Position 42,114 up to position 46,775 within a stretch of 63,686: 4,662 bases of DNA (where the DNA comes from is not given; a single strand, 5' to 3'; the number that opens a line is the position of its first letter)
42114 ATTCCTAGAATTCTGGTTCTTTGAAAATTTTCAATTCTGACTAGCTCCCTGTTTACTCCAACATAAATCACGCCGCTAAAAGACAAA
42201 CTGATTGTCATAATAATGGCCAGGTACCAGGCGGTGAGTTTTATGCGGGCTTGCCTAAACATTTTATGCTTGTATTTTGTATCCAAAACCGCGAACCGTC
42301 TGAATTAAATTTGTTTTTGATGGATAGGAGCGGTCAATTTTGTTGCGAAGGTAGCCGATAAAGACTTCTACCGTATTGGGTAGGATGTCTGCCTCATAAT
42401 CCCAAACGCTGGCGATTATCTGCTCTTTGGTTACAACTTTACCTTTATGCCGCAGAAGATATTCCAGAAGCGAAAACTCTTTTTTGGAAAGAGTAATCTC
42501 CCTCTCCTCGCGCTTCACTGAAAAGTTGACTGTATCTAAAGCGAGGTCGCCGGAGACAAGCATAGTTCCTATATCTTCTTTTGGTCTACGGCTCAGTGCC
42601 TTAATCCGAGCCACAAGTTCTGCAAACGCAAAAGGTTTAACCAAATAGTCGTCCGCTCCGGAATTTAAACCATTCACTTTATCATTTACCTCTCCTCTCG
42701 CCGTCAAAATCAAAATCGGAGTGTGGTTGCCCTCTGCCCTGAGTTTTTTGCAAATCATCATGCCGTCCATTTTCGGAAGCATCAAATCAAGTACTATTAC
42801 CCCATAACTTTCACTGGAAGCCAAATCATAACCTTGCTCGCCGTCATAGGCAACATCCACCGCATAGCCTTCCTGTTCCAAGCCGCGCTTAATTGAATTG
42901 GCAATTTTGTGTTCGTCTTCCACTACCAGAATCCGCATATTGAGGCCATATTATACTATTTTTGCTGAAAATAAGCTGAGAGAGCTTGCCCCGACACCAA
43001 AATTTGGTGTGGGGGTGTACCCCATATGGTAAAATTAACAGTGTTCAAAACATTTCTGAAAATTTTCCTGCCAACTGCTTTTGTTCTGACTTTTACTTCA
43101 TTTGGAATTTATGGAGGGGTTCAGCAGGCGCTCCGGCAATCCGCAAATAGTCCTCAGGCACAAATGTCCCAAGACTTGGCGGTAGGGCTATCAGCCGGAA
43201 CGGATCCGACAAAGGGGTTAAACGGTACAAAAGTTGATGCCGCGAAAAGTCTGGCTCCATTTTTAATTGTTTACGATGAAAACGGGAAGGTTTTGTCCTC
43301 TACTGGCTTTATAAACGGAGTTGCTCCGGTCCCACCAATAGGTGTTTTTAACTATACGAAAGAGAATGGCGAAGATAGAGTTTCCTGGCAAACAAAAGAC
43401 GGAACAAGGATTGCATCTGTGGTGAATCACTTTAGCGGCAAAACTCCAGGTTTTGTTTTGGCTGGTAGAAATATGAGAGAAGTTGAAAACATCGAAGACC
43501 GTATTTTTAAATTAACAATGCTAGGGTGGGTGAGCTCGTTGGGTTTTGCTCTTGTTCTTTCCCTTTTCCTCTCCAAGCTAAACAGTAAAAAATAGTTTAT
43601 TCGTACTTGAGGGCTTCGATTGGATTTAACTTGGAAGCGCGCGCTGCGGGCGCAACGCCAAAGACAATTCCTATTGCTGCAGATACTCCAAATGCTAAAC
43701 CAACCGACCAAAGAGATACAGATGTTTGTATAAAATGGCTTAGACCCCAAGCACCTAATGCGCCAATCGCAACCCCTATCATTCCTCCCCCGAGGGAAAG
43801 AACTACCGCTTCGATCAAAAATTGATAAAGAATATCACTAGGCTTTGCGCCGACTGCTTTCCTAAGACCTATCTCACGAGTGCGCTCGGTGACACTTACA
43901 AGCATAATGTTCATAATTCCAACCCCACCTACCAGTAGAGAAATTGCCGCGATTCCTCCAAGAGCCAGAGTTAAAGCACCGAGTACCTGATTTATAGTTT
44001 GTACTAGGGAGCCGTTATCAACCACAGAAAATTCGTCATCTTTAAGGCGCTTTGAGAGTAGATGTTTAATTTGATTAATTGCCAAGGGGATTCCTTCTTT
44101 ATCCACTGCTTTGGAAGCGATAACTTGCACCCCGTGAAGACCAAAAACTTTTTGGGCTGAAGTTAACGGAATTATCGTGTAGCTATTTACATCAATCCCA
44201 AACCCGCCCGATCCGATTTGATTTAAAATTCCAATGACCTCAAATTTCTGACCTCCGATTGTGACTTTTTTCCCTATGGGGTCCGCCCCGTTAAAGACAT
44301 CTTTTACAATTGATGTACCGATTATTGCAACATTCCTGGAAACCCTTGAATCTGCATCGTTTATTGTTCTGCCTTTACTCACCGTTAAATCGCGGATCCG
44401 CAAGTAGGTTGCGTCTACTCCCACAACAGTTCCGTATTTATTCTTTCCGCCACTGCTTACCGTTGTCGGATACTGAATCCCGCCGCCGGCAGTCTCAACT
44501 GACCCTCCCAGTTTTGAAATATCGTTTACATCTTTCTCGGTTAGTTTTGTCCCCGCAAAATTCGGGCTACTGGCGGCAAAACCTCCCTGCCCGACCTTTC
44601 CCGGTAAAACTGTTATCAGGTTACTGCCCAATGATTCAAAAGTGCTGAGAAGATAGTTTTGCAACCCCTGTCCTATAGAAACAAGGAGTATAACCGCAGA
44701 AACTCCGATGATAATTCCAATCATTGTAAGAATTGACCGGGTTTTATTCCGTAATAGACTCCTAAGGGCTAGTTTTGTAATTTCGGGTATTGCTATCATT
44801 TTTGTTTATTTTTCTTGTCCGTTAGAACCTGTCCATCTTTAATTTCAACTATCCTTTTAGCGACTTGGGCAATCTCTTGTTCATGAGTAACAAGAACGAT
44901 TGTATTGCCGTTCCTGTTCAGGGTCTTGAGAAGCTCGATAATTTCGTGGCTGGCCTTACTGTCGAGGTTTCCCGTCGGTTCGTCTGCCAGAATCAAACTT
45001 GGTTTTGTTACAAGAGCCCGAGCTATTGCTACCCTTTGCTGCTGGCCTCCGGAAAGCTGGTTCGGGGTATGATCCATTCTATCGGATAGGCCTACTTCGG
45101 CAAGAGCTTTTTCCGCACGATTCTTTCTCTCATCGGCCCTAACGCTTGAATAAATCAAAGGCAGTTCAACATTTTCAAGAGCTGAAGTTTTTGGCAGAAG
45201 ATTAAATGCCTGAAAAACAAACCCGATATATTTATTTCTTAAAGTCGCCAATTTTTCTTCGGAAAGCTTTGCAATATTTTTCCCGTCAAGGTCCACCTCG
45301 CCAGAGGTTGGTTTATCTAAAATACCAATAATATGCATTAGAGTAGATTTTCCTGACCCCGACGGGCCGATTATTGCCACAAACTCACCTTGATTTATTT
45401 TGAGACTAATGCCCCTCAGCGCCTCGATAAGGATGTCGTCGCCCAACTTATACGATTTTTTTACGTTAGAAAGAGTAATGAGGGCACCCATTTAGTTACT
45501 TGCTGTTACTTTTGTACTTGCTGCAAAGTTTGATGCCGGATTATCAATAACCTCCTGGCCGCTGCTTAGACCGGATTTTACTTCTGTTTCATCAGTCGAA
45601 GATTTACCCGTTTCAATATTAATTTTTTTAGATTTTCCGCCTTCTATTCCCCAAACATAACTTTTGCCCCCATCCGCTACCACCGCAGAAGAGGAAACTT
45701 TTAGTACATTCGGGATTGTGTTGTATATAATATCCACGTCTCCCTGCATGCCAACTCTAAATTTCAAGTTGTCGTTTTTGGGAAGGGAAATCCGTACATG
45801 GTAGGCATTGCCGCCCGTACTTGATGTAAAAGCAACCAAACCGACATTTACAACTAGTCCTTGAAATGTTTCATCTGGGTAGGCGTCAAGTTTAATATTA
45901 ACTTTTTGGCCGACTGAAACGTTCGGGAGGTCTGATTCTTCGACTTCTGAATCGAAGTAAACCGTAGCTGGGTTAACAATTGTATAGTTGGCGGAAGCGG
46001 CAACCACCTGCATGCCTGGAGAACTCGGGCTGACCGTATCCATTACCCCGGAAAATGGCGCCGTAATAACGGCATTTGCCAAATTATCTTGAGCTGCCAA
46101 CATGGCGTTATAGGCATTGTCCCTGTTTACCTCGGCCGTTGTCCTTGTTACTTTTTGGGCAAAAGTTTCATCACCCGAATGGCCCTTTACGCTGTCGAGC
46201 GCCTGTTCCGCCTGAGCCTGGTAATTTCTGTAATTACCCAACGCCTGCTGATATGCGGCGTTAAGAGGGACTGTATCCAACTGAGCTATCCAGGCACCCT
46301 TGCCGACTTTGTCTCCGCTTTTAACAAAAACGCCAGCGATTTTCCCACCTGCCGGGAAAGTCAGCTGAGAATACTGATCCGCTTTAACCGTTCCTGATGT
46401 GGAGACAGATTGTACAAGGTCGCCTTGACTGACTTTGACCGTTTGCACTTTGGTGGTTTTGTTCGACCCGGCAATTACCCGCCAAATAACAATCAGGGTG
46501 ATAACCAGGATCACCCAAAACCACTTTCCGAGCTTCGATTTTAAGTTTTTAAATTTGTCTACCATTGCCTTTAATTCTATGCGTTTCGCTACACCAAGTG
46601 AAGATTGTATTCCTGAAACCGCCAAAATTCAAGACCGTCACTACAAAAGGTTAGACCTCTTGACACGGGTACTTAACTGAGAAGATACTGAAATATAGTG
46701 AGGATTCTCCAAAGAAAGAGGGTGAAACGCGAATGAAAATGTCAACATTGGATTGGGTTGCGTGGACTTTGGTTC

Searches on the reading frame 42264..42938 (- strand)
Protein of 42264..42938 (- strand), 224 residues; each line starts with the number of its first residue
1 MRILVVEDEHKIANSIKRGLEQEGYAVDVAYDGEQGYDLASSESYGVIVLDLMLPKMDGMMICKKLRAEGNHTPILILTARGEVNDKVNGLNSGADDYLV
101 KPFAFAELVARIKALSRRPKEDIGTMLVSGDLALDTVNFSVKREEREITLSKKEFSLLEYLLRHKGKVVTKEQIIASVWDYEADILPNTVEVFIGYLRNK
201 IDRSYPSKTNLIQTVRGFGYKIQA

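Call 65: search_protein_families(library=pfam, proteins=[window:42264-42938:-], max_evalue=0.001)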
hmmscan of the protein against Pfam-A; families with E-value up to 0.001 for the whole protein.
window:42264-42938:- (224 aa): 2 families
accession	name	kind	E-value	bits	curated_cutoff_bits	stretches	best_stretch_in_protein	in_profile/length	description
PF00072.30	Response_reg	-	6.4e-32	110.5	30.2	1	3-113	1-111/111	Response regulator receiver domain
PF00486.34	Trans_reg_C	-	1.2e-26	93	26.2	1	146-221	2-76/77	Transcriptional regulatory protein, C terminal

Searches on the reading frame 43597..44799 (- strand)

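Call 65: search_protein_families(library=pfam, proteins=[window:43597-44799:-], max_evalue=0.001)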
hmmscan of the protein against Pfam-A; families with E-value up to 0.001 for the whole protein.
window:43597-44799:- (400 aa): 2 families
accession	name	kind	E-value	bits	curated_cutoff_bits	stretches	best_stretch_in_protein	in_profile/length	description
PF12704.14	MacB_PCD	-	9.9e-40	137.5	27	1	22-244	1-204/207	MacB-like periplasmic core domain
PF02687.27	FtsX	-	1.1e-19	71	25.5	1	283-393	3-120/120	FtsX-like permease C-terminal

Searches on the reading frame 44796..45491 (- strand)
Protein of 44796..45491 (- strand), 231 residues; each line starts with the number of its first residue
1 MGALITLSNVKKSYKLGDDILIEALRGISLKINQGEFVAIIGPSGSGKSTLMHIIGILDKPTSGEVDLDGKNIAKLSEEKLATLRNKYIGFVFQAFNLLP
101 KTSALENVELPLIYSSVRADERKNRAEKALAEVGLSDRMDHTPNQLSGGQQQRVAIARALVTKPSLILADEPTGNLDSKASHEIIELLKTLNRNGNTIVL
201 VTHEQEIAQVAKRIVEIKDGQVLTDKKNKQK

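Call 65: search_protein_families(library=pfam, proteins=[window:44796-45491:-], max_evalue=0.001)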
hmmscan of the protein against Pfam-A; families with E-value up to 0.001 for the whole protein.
window:44796-45491:- (231 aa): 6 families
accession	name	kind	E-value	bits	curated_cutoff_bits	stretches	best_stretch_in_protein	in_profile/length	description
PF00005.33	ABC_tran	-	8.9e-39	133.7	25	1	25-173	1-136/137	ABC transporter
PF13304.12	AAA_21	-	8.1e-11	43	27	1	141-206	233-301/304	AAA domain, putative AbiEii toxin, Type IV TA system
PF02463.25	SMC_N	-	1.1e-08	35.2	40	1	35-219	24-213/220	RecF/RecN/SMC N terminal domain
PF13555.12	AAA_29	-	0.0002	21.5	27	1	30-52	17-39/61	P-loop containing region of AAA domain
PF20720.3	nSTAND3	-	0.00064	19.9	27.2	0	31-54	13-36/155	Novel STAND NTPase 3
PF03266.21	NTPase_1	-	0.00065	20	23.9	0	129-228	59-159/168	NTPase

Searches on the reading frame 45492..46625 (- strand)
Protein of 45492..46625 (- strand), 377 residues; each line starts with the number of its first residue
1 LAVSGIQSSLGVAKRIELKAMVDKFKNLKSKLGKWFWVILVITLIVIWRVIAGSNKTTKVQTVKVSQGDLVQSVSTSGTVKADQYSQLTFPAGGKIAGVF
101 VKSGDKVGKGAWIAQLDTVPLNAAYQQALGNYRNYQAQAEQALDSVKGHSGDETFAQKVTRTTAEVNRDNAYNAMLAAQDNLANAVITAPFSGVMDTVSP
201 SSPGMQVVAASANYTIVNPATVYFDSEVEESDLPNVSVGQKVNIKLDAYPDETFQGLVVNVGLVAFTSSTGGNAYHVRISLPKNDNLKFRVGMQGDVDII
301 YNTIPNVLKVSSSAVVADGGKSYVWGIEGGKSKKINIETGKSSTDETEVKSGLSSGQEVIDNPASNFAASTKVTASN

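Call 65: search_protein_families(library=pfam, proteins=[window:45492-46625:-], max_evalue=0.001)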
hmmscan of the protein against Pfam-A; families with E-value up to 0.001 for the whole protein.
window:45492-46625:- (377 aa): 4 families
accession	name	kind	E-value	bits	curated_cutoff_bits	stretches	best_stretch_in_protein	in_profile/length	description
PF16576.10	HlyD_D23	-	1e-19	71.1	30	1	70-293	2-212/214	Barrel-sandwich domain of CusB or HlyD membrane-fusion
PF13437.12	HlyD_3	-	8.1e-10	39.8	22.2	1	186-289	1-103/106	HlyD family secretion protein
PF12700.13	HlyD_2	-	1.7e-07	30.8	25.1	0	29-129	9-107/416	HlyD family secretion protein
PF00529.27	CusB_dom_1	-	2.8e-05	24.7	26.5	0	51-263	12-39/89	Cation efflux system protein CusB domain 1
